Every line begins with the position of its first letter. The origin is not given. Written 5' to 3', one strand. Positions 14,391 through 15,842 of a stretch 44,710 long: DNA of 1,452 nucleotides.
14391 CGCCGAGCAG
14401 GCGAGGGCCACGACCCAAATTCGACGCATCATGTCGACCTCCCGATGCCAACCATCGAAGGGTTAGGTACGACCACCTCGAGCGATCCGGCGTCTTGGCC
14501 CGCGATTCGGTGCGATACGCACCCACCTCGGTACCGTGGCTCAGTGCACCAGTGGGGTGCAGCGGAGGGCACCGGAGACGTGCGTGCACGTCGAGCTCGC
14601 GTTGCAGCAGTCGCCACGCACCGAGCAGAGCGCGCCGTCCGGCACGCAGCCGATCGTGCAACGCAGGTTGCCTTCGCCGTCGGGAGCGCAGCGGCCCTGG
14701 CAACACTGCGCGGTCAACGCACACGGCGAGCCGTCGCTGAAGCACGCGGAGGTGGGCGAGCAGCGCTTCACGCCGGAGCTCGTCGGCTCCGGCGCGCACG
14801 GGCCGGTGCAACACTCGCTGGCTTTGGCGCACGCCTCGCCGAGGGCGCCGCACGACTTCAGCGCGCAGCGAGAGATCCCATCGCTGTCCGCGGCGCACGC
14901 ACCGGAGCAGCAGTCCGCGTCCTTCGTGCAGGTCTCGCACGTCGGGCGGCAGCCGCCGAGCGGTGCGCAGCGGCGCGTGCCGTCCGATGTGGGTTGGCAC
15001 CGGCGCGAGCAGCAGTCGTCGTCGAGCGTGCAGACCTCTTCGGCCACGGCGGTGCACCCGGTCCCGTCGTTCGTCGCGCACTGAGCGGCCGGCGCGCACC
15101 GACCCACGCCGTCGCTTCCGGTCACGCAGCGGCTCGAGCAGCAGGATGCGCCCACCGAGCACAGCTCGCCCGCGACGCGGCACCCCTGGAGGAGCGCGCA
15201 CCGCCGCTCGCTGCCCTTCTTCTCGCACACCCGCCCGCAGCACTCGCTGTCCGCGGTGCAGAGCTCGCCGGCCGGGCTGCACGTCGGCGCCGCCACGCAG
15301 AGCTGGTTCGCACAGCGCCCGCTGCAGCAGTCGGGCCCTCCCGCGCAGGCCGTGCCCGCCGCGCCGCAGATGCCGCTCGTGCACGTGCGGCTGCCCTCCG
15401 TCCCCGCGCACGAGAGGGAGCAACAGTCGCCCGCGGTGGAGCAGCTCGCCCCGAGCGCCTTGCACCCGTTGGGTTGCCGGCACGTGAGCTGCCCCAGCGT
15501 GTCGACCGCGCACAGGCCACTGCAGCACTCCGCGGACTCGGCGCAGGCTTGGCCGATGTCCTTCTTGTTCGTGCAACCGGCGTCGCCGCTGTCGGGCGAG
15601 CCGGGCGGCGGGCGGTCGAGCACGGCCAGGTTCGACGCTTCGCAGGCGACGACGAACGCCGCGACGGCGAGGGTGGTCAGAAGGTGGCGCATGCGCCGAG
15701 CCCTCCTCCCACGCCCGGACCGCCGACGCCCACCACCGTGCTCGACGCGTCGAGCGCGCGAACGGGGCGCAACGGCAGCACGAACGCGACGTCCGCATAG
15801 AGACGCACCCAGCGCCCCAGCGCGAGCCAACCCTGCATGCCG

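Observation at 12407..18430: ECF sigma / anti-sigma pair heading a co-directional cluster of secreted proteins built from tandem knottin-like (C-C-CC-C-C) modules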

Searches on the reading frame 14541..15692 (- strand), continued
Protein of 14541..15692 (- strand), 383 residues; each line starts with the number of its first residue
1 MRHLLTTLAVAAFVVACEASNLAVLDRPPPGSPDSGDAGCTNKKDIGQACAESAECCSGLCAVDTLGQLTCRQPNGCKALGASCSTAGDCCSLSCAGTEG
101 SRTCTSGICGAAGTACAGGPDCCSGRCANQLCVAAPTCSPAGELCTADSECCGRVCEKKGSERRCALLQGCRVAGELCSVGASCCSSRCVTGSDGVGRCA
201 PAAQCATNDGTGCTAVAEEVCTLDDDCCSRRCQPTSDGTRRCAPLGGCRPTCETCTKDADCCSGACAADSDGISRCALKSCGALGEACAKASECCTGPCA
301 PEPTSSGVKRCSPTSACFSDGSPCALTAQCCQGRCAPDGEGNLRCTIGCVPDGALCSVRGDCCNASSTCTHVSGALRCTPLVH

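Call 77: search_protein_representatives(alignment_id=A1)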
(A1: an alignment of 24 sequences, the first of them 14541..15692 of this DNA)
Query: 24 sequences, 419 profile positions. Proteins with E-value up to 0.001 (for the whole library): 1043; up to 1e-10: 459; up to 1e-30: 95. The best 150 are listed.
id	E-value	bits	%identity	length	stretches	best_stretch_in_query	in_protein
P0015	3.2e-135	467.5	-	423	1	13-418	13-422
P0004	1.7e-125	435.5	-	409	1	14-418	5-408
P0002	1.3e-124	432.6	-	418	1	10-419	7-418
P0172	4.4e-116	404.5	-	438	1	13-416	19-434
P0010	7.5e-116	403.7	-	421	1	15-416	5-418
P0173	2.6e-112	392.1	-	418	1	9-418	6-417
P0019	9.6e-111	386.9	-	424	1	3-418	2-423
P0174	1.2e-110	386.6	-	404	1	15-418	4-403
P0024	7.2e-109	380.7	-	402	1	14-416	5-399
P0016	1.1e-105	370.2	-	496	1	11-417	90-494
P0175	1.7e-104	366.3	-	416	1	9-419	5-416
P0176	2.0e-90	320.0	-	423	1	10-340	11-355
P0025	2.0e-88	313.4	-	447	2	91-416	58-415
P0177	2.3e-86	306.6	-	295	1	122-418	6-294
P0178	3.0e-83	296.4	-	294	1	128-417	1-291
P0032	9.4e-64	232.1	-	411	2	13-259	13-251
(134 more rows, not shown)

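Call 90: search_protein_families(library=pfam, alignment_id=A1, max_evalue=0.01)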
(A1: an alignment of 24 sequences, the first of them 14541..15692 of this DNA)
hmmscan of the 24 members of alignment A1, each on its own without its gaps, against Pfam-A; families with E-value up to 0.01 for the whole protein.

A. member 1, window:14541-15692:- (383 aa): 1 family
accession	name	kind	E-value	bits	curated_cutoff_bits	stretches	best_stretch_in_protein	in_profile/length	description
PF17557.7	Conotoxin_I2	-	0.0038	17.8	27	0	138-165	1-28/38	I2-superfamily conotoxins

B. families by the number of members that match (of 24 scanned): 6 families
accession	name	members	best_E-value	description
PF17557.7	Conotoxin_I2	8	1.3e-06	I2-superfamily conotoxins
PF06357.16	Omega-toxin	2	0.00014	Omega-atracotoxin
PF08087.16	Toxin_18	2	0.00027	Conotoxin O-superfamily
PF08116.16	Toxin_29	2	0.00075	PhTx neurotoxin family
PF11703.13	UPF0506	1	0.0046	UPF0506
PF08091.16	Toxin_21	1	0.0056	Spider insecticidal peptide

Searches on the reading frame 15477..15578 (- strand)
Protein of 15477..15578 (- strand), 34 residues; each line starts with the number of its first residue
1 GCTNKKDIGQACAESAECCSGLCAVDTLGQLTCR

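Call 89: search_solved_structures(query=A3, max_evalue=1, show_alignments=3)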
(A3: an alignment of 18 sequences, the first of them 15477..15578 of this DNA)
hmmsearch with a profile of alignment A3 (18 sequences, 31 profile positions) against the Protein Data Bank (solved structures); distinct sequences matched with E-value up to 1: 19.
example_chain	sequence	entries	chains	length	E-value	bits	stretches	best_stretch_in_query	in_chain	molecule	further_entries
6px7_A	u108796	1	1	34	8.1e-05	25.5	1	1-20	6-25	Venom polypeptide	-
1hvw_A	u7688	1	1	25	0.0021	21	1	2-30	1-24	OMEGA-ATRACOTOXIN-HV1A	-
1axh_A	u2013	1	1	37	0.0028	20.6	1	1-30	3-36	ATRACOTOXIN-HVI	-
6nk9_A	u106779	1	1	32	0.0057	19.6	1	2-23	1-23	Aca Toxin 1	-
6cei_A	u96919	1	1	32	0.036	17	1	2-31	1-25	GXIA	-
5fzv_A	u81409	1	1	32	0.061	16.3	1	2-23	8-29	Venom peptide U3-SYTX-Sth1a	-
7rz3_A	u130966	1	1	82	0.062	16.3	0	2-30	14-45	Xt3a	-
4aoq_D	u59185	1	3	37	0.073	16.1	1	1-23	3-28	TRYPSIN INHIBITOR 3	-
8sem_A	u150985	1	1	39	0.084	15.9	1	1-30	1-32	TRPV1 inhibitory peptide Tst2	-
1mvj_A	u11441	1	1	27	0.092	15.8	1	2-20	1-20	SVIB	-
4aor_D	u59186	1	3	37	0.098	15.7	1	1-23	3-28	TRYPSIN INHIBITOR 3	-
1c6w_A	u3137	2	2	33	0.15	15.1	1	7-30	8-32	MAUROCALCIN | D-MAUROCALCINE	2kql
1la4_A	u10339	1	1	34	0.16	15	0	9-17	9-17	SGTx1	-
2m36_A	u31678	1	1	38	0.3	14.1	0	1-23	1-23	U2-cyrtautoxin-As1a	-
2mau_A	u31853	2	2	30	0.43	13.6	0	2-21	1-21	Wrightide R1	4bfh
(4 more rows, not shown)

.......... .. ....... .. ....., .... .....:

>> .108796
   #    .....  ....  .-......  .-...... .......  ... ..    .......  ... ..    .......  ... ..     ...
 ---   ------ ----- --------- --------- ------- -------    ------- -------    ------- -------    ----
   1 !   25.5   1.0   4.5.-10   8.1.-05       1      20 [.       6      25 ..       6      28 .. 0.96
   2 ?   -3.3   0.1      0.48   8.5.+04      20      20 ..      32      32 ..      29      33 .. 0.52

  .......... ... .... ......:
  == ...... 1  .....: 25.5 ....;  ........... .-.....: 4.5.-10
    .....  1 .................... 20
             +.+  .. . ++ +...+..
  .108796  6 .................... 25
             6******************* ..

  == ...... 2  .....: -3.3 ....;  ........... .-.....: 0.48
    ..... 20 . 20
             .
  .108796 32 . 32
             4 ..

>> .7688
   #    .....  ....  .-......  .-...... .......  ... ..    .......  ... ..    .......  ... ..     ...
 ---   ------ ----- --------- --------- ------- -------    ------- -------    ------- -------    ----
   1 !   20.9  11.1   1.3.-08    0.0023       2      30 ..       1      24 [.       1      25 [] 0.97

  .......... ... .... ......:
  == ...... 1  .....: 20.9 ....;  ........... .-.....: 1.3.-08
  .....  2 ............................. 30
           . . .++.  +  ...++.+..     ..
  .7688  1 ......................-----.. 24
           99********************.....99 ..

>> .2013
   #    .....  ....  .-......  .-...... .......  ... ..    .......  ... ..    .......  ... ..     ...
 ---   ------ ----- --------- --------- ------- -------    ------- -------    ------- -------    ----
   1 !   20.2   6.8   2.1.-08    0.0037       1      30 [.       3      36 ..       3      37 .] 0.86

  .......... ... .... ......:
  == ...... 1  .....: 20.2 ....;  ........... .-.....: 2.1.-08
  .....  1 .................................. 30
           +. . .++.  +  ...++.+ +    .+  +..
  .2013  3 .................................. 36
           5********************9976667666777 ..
